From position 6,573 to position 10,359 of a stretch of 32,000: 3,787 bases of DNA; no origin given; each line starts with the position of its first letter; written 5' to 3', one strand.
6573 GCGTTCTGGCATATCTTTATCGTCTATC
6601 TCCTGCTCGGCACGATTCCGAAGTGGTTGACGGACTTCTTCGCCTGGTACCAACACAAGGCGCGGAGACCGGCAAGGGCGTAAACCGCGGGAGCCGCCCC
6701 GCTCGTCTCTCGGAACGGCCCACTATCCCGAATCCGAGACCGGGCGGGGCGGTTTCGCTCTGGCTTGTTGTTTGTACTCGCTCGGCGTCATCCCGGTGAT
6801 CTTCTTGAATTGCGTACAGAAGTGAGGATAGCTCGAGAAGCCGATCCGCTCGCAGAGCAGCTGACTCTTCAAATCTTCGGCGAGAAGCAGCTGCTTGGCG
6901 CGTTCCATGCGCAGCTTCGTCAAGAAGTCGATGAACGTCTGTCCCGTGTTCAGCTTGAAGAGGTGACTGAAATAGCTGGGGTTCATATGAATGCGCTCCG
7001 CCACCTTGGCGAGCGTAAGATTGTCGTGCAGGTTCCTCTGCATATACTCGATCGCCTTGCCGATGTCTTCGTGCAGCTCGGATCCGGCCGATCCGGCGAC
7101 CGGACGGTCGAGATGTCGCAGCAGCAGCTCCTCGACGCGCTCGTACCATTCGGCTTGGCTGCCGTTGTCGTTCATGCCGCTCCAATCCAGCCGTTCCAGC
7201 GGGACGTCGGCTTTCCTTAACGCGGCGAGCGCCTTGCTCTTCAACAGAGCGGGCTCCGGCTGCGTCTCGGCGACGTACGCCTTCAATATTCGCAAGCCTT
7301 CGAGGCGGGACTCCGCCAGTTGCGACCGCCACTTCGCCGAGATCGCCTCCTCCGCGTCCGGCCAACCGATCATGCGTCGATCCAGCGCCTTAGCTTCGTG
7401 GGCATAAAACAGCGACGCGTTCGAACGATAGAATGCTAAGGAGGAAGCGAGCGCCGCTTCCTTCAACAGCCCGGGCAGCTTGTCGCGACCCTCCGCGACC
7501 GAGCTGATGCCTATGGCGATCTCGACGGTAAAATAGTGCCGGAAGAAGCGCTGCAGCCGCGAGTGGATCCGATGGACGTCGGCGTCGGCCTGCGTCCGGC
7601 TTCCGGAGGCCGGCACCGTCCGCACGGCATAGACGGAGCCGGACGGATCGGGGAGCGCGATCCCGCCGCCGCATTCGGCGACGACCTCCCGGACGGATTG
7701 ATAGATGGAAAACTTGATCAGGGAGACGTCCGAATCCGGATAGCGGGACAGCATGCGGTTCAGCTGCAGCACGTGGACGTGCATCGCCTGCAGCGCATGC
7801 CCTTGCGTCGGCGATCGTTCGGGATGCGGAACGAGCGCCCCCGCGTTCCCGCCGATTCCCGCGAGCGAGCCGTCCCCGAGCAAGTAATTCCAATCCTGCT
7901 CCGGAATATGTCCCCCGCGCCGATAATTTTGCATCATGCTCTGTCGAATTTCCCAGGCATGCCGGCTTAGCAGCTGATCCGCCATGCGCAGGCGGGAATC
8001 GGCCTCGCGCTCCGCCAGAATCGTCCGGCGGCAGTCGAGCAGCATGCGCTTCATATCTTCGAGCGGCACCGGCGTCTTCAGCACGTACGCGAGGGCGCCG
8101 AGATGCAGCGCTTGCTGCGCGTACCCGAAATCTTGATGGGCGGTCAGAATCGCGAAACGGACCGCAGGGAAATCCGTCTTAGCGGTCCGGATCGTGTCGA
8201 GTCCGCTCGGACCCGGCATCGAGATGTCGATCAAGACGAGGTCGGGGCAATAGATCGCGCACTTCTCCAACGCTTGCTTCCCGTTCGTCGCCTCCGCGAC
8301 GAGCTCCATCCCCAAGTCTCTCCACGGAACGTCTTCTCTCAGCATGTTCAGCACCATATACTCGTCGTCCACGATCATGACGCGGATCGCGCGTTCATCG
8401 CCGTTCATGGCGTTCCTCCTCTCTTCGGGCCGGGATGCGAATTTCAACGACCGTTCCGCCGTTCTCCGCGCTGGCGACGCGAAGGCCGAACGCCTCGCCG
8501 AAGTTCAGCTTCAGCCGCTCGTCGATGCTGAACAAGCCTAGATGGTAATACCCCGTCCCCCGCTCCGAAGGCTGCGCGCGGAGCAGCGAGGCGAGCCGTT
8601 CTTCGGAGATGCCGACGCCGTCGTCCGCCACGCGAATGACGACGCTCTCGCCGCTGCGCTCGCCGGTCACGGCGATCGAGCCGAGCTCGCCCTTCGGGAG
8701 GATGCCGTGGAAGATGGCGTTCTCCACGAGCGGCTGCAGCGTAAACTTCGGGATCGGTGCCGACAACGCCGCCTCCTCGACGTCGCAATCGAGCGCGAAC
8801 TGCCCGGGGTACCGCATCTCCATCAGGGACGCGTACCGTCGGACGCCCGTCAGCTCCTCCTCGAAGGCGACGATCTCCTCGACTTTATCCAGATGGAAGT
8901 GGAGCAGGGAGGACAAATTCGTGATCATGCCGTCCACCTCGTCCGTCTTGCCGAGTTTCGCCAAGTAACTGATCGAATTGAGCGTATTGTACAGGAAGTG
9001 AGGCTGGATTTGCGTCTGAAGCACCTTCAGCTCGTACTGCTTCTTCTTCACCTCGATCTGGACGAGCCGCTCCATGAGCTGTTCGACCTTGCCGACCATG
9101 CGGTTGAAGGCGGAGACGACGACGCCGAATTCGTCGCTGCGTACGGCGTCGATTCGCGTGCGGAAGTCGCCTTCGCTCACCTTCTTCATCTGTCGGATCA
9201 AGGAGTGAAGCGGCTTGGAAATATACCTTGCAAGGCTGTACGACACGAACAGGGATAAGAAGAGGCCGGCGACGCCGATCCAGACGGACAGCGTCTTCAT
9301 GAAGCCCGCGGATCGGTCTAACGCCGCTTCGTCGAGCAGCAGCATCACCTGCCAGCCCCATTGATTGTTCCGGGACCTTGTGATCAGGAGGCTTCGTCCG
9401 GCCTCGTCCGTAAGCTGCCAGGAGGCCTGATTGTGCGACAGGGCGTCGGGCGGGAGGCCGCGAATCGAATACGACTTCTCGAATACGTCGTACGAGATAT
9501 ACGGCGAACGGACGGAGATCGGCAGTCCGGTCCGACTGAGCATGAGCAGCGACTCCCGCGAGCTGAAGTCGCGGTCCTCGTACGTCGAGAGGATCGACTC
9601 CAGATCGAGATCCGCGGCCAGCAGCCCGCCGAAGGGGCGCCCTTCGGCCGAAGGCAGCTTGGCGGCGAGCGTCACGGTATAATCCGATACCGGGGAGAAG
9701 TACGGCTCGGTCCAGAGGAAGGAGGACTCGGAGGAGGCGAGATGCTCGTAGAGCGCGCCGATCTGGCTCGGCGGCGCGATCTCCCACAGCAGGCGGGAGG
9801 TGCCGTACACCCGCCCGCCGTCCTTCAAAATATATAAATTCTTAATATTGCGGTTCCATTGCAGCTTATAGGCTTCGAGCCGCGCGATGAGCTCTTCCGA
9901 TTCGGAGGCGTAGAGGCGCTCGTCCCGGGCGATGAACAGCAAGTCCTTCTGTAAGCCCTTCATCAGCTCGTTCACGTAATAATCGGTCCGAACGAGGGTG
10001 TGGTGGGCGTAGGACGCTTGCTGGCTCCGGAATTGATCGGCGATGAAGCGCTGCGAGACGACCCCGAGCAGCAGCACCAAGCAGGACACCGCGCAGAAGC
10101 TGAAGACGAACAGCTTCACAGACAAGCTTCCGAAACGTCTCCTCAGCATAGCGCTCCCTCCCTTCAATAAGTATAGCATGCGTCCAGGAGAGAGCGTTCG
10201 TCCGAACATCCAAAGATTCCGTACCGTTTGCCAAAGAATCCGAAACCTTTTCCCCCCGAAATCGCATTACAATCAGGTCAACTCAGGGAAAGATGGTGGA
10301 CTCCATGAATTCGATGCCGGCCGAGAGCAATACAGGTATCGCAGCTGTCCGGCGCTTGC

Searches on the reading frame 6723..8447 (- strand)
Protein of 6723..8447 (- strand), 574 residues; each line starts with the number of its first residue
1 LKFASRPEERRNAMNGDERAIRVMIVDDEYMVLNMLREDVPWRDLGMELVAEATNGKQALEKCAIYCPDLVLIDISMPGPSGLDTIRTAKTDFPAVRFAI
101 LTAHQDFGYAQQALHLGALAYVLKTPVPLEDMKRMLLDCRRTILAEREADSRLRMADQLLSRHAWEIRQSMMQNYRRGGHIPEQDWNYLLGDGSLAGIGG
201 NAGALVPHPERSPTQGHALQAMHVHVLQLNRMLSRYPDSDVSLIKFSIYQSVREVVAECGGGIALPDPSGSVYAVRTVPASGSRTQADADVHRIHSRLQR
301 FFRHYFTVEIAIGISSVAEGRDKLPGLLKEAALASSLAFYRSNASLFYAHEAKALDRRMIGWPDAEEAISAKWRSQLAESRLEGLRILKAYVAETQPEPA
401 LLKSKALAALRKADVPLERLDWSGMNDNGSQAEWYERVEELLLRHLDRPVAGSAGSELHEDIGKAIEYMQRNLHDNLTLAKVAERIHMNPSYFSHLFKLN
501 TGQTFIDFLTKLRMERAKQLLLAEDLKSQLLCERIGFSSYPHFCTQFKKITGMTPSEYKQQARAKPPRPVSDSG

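Call 63: search_protein_families(library=pfam, proteins=[window:6723-8447:-], max_evalue=0.001)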
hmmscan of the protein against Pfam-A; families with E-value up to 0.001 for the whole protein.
window:6723-8447:- (574 aa): 4 families
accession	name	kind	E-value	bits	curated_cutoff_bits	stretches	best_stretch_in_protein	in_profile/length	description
PF12833.13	HTH_18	-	5e-22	78.4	33.6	1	483-561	2-80/80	Helix-turn-helix domain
PF00072.30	Response_reg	-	2.2e-18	66.9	30.2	1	23-125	1-100/111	Response regulator receiver domain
PF00165.29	HTH_AraC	-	4.7e-18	65.3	26.6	2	469-510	1-42/42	Bacterial regulatory helix-turn-helix proteins, AraC family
PF17853.6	GGDEF_2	-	0.00039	21.1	24.5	0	242-334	36-113/116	GGDEF-like domain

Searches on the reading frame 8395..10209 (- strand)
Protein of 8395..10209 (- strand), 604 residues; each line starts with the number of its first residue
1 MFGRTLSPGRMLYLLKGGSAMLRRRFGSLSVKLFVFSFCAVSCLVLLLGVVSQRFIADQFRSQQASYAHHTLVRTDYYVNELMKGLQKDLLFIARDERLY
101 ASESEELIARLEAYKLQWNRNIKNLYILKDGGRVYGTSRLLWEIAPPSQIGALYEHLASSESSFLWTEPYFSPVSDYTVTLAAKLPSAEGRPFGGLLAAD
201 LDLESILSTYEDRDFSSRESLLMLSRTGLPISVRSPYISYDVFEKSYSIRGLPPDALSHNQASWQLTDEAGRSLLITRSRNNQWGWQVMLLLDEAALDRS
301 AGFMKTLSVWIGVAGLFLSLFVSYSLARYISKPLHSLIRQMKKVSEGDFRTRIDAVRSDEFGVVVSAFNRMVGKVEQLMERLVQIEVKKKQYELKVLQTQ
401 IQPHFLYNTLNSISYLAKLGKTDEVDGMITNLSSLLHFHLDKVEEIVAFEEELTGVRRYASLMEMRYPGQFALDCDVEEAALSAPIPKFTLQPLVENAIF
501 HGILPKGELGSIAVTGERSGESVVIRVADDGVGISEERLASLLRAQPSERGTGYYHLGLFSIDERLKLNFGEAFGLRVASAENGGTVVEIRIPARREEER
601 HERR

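Call 63: search_protein_families(library=pfam, proteins=[window:8395-10209:-], max_evalue=0.001)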
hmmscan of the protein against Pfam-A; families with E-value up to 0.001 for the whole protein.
window:8395-10209:- (604 aa): 4 families
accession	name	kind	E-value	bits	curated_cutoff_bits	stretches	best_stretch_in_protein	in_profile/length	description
PF06580.19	His_kinase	-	4e-22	78.7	25.2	1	393-470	2-80/81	Histidine kinase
PF00672.30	HAMP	-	4.4e-14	53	25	1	326-376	2-52/53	HAMP domain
PF02518.31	HATPase_c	-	3e-10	40.9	26.4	1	491-595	10-110/111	Histidine kinase-, DNA gyrase B-, and HSP90-like ATPase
PF02743.24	dCache_1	-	0.00014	21.9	45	1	77-232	20-181/240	Cache domain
